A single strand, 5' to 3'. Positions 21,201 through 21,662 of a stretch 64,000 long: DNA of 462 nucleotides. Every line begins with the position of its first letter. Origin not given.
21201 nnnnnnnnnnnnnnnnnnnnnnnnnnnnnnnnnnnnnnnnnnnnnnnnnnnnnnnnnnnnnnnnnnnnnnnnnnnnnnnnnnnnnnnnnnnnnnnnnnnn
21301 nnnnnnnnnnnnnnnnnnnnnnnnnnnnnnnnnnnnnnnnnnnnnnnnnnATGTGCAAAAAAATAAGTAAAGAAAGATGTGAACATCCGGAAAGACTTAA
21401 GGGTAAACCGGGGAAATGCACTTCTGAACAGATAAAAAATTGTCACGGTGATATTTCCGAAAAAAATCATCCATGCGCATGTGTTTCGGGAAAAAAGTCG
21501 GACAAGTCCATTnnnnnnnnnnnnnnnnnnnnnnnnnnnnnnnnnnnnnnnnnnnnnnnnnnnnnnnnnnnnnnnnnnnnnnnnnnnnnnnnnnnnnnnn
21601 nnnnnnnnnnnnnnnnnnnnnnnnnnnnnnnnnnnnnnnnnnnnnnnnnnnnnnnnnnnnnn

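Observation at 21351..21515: Unannotated 54-aa Cys/His-rich ORF between arsR and a split permease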

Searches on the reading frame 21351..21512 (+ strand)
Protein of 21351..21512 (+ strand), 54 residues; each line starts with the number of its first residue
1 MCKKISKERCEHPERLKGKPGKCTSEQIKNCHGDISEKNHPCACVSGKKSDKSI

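Call 3: search_protein_families(library=pfam, proteins=[window:21351-21512:+], max_evalue=1)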
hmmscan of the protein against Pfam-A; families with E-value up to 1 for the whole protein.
seq(54 aa): 0 families

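Call 4: search_protein_families(library=ncbifam, proteins=[window:21351-21512:+], max_evalue=1)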
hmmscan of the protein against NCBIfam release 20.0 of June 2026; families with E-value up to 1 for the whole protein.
seq(54 aa): 0 families

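Call 5: find_homologous_proteins(query=window:21351-21512:+, max_evalue=0.01)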
Query seq(54 aa) (54 aa): 21 proteins with E <= 0.01 among 21 candidates.
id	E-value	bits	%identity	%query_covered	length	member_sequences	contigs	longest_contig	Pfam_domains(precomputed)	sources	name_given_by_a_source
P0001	2.3e-28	114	100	100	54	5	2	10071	-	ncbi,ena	-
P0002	5.4e-20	88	85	100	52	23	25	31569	-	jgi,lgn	jgi:ArsR family transcriptional regulator, arsenate/arsenite/antimonite-responsive transcriptional r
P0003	2.6e-19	86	87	96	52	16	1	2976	-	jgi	-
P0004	3.6e-19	85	91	80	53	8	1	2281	-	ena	-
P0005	1.5e-18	83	81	100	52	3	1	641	-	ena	-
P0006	3.5e-18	82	80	100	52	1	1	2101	-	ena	-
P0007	5.3e-18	82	81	100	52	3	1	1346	-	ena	-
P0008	5.6e-18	81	81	100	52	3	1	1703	-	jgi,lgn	jgi:hypothetical protein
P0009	6.1e-18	81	80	100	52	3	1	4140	-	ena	-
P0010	6.4e-18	81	78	100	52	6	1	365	-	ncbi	-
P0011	4.3e-17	79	80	100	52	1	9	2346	-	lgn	-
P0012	3.6e-16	76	84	80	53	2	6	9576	-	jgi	-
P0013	3.1e-14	70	72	80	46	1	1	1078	-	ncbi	-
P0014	5.8e-13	66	72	80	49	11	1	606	-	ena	-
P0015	1.1e-12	65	71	91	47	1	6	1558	-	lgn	-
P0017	5.7e-12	63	69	78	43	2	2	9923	-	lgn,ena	-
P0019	1.4e-9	55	70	80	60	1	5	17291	-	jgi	jgi:hypothetical protein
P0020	2.6e-9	54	60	83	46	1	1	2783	-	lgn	-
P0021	2.7e-9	54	63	80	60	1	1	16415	-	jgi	-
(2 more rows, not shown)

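Call 8: find_encoding_contigs(protein=P0002, flank=4000, max_places=6)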
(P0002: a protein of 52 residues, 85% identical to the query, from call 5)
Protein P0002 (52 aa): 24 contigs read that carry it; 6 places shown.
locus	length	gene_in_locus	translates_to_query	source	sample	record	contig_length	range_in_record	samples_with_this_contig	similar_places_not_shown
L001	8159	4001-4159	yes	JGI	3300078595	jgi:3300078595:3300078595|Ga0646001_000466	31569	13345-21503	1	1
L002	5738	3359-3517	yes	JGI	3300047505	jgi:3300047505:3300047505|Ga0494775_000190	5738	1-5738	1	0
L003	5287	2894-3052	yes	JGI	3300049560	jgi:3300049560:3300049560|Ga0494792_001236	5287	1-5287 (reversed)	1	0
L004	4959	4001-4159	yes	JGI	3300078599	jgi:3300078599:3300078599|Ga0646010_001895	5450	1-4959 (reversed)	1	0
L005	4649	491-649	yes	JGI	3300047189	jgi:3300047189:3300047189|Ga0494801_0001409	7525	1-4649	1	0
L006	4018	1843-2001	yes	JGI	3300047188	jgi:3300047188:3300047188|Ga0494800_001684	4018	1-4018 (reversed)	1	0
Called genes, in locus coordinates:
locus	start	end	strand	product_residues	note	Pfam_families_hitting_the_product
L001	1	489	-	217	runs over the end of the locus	PF07947:YhhN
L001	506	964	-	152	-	PF01553:Acyltransferase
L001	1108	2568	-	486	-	PF02129:Peptidase_S15, PF00561:Abhydrolase_1, PF01738:DLH (faint), PF20434:BD-FAE (weak), PF12697:Abhydrolase_6, PF00326:Peptidase_S9 (weak), PF12146:Hydrolase_4, PF08840:BAAT_C (weak)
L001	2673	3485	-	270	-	PF02535:Zip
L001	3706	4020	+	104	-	PF12840:HTH_20, PF01022:HTH_5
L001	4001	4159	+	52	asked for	-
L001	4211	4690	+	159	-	PF03773:ArsP_1 (weak)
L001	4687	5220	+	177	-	PF03773:ArsP_1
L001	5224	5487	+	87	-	PF07883:Cupin_2 (weak)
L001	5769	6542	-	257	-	-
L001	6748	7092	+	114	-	PF25213:HVO_A0261_N (weak), PF12840:HTH_20, PF01022:HTH_5, PF01047:MarR (weak), PF12802:MarR_2 (weak)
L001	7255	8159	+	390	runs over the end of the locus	PF03773:ArsP_1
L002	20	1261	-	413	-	PF00994:MoCF_biosynth, PF18146:CinA_KH, PF02464:CinA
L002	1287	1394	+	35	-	-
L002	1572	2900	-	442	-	PF13565:HTH_32 (weak)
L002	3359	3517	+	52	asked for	-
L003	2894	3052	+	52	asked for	-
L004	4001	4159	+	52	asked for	-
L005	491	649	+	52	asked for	-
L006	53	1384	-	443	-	PF13565:HTH_32 (weak)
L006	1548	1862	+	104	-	PF12840:HTH_20, PF01022:HTH_5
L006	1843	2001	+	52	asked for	-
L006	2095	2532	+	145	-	PF03773:ArsP_1 (weak)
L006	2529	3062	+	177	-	PF03773:ArsP_1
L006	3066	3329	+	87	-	-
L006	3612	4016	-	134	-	?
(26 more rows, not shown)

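Call 9: find_encoding_contigs(protein=P0019, flank=4000, max_places=4)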
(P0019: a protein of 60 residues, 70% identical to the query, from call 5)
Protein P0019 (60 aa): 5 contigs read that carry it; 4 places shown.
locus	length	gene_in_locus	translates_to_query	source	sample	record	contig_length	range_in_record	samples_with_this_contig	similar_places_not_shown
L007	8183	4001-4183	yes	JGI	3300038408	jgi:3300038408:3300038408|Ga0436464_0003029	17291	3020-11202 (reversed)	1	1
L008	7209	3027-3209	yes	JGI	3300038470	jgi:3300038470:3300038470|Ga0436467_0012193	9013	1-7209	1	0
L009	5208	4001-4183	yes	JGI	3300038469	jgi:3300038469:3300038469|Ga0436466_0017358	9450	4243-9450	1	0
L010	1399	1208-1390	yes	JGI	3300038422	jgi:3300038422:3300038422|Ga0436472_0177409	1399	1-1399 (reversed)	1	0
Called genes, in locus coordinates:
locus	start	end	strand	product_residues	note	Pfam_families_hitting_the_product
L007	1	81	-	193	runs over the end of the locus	PF06560:GPI, PF14667:Polysacc_synt_C (weak), PF07883:Cupin_2 (weak)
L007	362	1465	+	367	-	PF02073:Peptidase_M29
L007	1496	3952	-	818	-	PF13567:DUF4131, PF03772:Competence, PF00753:Lactamase_B, PF12706:Lactamase_B_2 (faint)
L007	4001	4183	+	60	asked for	-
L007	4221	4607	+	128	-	PF02311:AraC_binding (weak), PF07883:Cupin_2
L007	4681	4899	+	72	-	PF00313:CSD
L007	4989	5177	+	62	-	-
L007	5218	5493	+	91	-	PF08734:GYD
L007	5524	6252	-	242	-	-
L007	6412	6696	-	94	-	-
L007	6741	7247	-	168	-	PF12836:HHH_3, PF03934:T2SSK (weak), PF00633:HHH (faint)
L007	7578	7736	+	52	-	-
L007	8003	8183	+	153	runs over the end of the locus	PF01668:SmpB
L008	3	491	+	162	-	?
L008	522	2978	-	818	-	PF13567:DUF4131, PF03772:Competence, PF00753:Lactamase_B, PF12706:Lactamase_B_2 (faint)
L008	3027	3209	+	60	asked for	-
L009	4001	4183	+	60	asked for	-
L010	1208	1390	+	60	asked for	-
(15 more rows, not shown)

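Call 10: find_encoding_contigs(protein=P0021, flank=4000, max_places=3)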
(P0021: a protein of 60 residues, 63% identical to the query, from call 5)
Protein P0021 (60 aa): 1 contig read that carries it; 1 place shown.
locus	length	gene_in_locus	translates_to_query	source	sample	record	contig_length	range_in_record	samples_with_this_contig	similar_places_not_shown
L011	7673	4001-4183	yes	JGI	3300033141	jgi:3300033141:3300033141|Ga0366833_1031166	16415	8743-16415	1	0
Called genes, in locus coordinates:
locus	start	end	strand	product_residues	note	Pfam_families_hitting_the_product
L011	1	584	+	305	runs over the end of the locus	PF02951:GSH-S_N, PF02955:GSH-S_ATP, PF08443:RimK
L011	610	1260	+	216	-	PF01209:Ubie_methyltran, PF05175:MTS, PF08003:Methyltransf_9, PF02353:CMAS, PF13489:Methyltransf_23, PF05891:Methyltransf_PK, PF06325:PrmA, PF13847:Methyltransf_31, +10 more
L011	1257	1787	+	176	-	PF03599:CdhD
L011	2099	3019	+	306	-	PF01545:Cation_efflux, PF16916:ZT_dimer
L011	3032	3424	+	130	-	PF02566:OsmC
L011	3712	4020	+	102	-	PF12840:HTH_20, PF01022:HTH_5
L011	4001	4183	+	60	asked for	-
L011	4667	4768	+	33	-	-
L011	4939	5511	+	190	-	PF05168:HEPN (weak)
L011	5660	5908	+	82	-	PF12840:HTH_20, PF01022:HTH_5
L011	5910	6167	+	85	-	PF00462:Glutaredoxin, PF13417:GST_N_3 (weak)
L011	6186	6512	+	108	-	PF00085:Thioredoxin, PF13098:Thioredoxin_2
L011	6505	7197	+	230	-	PF02683:DsbD_TM, PF13386:DsbD_2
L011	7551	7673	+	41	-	?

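Call 11: find_encoding_contigs(protein=P0017, flank=4000, max_places=3)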
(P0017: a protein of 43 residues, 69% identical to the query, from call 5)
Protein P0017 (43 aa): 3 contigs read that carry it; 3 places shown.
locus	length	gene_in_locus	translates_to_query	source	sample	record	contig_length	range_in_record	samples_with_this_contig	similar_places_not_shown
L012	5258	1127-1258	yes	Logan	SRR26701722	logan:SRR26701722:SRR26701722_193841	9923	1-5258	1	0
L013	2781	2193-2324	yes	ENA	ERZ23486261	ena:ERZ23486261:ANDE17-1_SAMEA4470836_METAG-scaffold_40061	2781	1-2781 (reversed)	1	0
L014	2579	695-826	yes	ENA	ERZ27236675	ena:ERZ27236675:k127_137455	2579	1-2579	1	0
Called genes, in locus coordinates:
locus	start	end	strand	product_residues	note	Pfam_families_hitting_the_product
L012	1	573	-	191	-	?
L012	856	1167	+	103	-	PF01022:HTH_5, PF12840:HTH_20 (weak)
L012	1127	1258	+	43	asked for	-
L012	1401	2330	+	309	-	PF00005:ABC_tran, PF13304:AAA_21, PF13732:DrrA1-3_C (weak)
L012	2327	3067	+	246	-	PF01061:ABC2_membrane, PF12698:ABC2_membrane_3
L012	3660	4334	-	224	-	PF00037:Fer4 (weak), PF14697:Fer4_21 (faint), PF12838:Fer4_7, PF13187:Fer4_9 (weak)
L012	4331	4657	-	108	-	PF03334:PhaG_MnhG_YufB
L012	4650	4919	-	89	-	PF04066:MrpF_PhaF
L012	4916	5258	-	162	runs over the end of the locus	PF01899:MNHE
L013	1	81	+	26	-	?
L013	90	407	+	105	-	-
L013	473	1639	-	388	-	PF01979:Amidohydro_1, PF07969:Amidohydro_3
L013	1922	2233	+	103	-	PF01022:HTH_5, PF12840:HTH_20 (weak)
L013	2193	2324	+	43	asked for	-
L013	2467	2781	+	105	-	?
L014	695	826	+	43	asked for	-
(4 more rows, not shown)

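Call 12: find_encoding_contigs(protein=P0012, flank=4000, max_places=3)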
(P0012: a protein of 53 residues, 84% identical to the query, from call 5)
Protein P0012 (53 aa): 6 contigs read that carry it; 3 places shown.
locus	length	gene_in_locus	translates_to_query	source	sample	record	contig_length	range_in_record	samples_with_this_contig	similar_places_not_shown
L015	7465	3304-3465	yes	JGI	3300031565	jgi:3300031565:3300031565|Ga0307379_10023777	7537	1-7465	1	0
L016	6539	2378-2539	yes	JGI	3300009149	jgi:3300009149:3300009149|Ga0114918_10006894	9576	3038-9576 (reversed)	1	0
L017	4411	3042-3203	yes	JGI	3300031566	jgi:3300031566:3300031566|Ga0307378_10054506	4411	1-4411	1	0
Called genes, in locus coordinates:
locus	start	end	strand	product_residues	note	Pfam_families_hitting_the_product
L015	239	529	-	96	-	-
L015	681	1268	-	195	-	PF01553:Acyltransferase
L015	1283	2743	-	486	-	PF02129:Peptidase_S15, PF00561:Abhydrolase_1, PF20434:BD-FAE (weak), PF12697:Abhydrolase_6, PF00326:Peptidase_S9 (weak), PF01738:DLH (faint), PF12146:Hydrolase_4, PF08840:BAAT_C (weak)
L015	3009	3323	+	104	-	PF12840:HTH_20, PF01022:HTH_5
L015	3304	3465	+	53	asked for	-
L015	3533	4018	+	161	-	-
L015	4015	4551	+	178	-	PF03773:ArsP_1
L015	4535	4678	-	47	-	-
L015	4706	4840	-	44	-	-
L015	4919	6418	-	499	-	PF13589:HATPase_c_3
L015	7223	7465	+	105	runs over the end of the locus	?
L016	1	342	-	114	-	?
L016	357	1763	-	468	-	PF02129:Peptidase_S15, PF20434:BD-FAE (weak), PF00561:Abhydrolase_1, PF12697:Abhydrolase_6, PF00326:Peptidase_S9 (weak), PF01738:DLH (faint), PF12146:Hydrolase_4, PF08840:BAAT_C (weak)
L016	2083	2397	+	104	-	PF12840:HTH_20, PF01022:HTH_5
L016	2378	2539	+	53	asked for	-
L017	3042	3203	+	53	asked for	-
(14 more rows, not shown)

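Call 13: find_encoding_contigs(protein=P0020, flank=4000, max_places=3)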
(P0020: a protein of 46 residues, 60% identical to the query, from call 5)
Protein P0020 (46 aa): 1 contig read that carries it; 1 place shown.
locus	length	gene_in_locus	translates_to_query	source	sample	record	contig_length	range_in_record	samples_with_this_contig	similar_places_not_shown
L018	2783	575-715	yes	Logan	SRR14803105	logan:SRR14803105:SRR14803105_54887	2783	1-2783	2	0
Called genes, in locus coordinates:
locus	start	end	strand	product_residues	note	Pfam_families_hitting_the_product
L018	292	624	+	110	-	PF12840:HTH_20 (weak), PF01022:HTH_5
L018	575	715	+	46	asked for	-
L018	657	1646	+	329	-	PF00005:ABC_tran, PF13175:AAA_15 (faint), PF13304:AAA_21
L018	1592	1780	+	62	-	-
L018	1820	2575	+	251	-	PF01061:ABC2_membrane, PF12698:ABC2_membrane_3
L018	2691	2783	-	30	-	?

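Call 17: find_related_loci(query=A1, collection=genome_contigs, flank=3000)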
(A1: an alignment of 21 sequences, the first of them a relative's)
Query A1 (54 aa) in genome_contigs; peptide patterns used: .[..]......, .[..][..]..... (x = any residue, [..] = any of these).
599 stretches matched a pattern (row limit reached: there are more); 28 encode a relative of the query (tblastn E <= 1e-3); 28 distinct loci.
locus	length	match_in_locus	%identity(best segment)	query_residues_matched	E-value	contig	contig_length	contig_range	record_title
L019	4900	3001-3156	81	1-54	1e-22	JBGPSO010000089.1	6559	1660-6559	MAG: Atribacterota bacterium isolate OBJ1_062018_130_16 k141_638039_length_6559_cov_33.0393, whole genome shotgun sequen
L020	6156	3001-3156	69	1-54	3e-19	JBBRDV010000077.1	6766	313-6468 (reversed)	MAG: Atribacterota bacterium isolate Co_metawrap_2470 Cmw_2470_k141_12211451_length_6766_cov_6.0000, whole genome shotgu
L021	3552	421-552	70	1-44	6e-19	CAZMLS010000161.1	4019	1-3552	MAG TPA_asm: uncultured Atribacterota bacterium isolate binchicken_co47_116 genome assembly, contig: NODE_19096_length_4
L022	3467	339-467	60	1-43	7e-15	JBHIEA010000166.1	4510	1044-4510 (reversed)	MAG: bacterium isolate b3.sp2_bin.56 NODE_9014_length_4510_cov_11.339169, whole genome shotgun sequence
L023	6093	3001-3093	73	10-42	5e-13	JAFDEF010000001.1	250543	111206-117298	MAG: Deltaproteobacteria bacterium isolate Meg19_1012_Bin_503 Meg19_1012_Bin_503_scaffold_28, whole genome shotgun seque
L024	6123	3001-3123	63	1-43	6e-13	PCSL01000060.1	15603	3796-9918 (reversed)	MAG: Chloroflexi bacterium CG23_combo_of_CG06-09_8_20_14_all_45_10 CG23_scaffold_1903_c, whole genome shotgun sequence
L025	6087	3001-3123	63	1-43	6e-13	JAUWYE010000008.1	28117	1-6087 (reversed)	MAG: Dehalococcoidia bacterium isolate CSMAG_2702 CSMAG_2702_k141_343089_length_28117_cov_20.3678, whole genome shotgun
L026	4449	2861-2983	63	1-43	6e-13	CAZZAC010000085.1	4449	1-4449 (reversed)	MAG TPA_asm: uncultured Dehalococcoidales bacterium isolate binchicken_co196_122 genome assembly, contig: NODE_27675_len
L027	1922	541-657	61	3-43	1e-12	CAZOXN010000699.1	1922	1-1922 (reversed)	MAG TPA_asm: uncultured Desulfarculaceae bacterium isolate binchicken_co274_510 genome assembly, contig: NODE_154901_len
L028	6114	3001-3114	60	10-49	2e-12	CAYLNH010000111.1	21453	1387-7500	MAG TPA_asm: uncultured Lentisphaerales bacterium isolate SRP141376_co4_287 genome assembly, contig: NODE_4317_length_21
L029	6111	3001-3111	65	1-37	4e-12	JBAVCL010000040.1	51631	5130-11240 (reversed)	MAG: Dehalococcoidia bacterium isolate MFD04490_ilm_asm_bin16 k127_68067, whole genome shotgun sequence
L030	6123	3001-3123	60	1-43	4e-12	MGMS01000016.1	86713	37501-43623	MAG: Chloroflexi bacterium RBG_13_51_36 RBG_13_scaffold_153, whole genome shotgun sequence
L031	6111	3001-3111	65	1-37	5e-12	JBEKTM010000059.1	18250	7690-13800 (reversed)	MAG: Dehalococcoidia bacterium isolate SPRUCE 558 SPRUCE_558_59, whole genome shotgun sequence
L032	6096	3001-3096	68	10-43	1e-11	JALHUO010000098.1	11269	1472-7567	MAG: Dehalococcoidia bacterium isolate PFL52 seq_1891618, whole genome shotgun sequence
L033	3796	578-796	75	1-47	2e-11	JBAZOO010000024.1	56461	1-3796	MAG: Lentisphaeria bacterium isolate SO_2017_LW4_98 scaffold_442_c2_LW137-91_2017, whole genome shotgun sequence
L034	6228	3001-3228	61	1-47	2e-11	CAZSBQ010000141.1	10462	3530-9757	MAG TPA_asm: uncultured Victivallales bacterium isolate SRP332253_co1_127 genome assembly, contig: NODE_10695_length_104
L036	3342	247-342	68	9-42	1e-10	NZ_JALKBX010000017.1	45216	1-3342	Natroniella acetigena strain Z-7937 Nacet_17, whole genome shotgun sequence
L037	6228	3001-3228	58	1-47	1e-10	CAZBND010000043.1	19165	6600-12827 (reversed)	MAG TPA_asm: uncultured Planctomycetota bacterium isolate binchicken_co334_194 genome assembly, contig: NODE_4935_length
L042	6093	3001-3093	61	10-42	2e-9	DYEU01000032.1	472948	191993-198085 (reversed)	MAG TPA_asm: Desulfatibacillum sp. isolate Tomsk_70_44 Tomsk_k141_73631, whole genome shotgun sequence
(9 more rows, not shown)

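Call 21: search_solved_structures(query=A1, max_evalue=10, show_alignments=3)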
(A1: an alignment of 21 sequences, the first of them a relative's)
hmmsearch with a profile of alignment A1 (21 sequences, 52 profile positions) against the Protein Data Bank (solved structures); distinct sequences matched with E-value up to 10: 0.

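Call 25: search_protein_representatives(alignment_id=A1)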
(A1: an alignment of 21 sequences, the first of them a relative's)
Query: 21 sequences, 52 profile positions. Proteins with E-value up to 0.001 (for the whole library): 278; up to 1e-10: 52; up to 1e-30: 0. The best 150 are listed.
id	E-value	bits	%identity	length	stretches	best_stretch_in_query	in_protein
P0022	2.9e-24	100.9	-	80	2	6-45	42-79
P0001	3.6e-24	100.6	-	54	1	1-52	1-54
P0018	2.7e-23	97.8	-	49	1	1-49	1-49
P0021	3.2e-22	94.3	-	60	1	1-51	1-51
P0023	1.7e-20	88.8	-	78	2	6-42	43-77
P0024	1.0e-18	83.1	-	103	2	6-42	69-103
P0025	7.3e-18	80.3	-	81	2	5-44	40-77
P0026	3.4e-17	78.2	-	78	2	8-45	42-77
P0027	4.3e-17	77.9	-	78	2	9-48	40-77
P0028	5.4e-17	77.6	-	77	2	6-38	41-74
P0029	1.7e-16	75.9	-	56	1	1-47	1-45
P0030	2.3e-16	75.5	-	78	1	1-46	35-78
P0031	2.6e-16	75.4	-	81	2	9-46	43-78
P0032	4.0e-16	74.8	-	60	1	1-49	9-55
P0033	2.2e-15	72.4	-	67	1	1-47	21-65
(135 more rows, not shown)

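Call 29: list_cluster_members(proteins=[P0001, P0002, P0010])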
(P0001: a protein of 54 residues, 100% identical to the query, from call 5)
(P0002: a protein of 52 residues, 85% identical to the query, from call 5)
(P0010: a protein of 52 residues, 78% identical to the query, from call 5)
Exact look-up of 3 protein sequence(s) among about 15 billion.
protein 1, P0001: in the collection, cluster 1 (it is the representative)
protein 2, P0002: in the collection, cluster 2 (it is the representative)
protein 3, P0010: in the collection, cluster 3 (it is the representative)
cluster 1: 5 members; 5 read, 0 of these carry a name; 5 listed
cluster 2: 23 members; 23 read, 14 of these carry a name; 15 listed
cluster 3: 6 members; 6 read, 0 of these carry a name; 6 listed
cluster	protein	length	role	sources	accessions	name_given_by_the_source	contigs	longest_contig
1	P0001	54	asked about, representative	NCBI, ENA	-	-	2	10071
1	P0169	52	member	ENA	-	-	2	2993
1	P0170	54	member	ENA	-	-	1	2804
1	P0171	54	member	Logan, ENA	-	-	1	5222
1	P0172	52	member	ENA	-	-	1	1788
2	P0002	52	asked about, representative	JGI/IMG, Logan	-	ArsR family transcriptional regulator, arsenate/arsenite/antimonite-responsive ...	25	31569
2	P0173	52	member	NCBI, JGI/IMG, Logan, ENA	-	hypothetical protein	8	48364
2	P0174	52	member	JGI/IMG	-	hypothetical protein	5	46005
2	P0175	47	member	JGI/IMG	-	ArsR family transcriptional regulator, arsenate/arsenite/antimonite-responsive ...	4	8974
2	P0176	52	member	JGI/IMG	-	hypothetical protein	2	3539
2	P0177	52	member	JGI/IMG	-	hypothetical protein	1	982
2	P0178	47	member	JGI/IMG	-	ArsR family transcriptional regulator, arsenate/arsenite/antimonite-responsive ...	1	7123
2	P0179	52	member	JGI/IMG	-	hypothetical protein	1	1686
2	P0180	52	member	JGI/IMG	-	ArsR family transcriptional regulator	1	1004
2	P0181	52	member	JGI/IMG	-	hypothetical protein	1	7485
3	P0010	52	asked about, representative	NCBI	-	-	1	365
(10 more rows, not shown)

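Call 31: find_homologous_proteins(query=A2, max_evalue=0.001)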
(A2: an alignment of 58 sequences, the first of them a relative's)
Query A2 (58 sequences) (54 aa, profile of the alignment): 2137 proteins with E <= 0.001 among 2466 candidates; the best 120 are listed.
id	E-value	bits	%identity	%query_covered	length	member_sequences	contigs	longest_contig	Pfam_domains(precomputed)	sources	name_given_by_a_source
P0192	4.2e-35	137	64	72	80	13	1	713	-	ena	-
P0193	6.8e-35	136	55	70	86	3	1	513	-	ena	-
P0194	2.1e-33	132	62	72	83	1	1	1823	-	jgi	jgi:hypothetical protein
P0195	2.3e-33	131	68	63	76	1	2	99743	-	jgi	jgi:hypothetical protein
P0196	3.7e-33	131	64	61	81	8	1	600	-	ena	-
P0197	3.9e-33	131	65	63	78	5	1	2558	-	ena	-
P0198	6.4e-33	130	51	83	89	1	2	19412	-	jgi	-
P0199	7.3e-33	130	62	63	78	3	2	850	-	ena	-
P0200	8.4e-33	130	56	72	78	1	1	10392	-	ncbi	-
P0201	9.7e-33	129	66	65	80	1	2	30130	-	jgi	jgi:hypothetical protein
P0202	1.0e-32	129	45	87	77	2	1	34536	-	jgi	-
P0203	1.3e-32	129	52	81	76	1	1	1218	-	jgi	jgi:hypothetical protein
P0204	1.4e-32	129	62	72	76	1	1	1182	-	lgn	-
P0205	1.7e-32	129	56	72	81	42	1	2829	-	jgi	-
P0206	2.4e-32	128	62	63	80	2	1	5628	-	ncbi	-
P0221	1.9e-31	125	60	72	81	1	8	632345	-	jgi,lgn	jgi:hypothetical protein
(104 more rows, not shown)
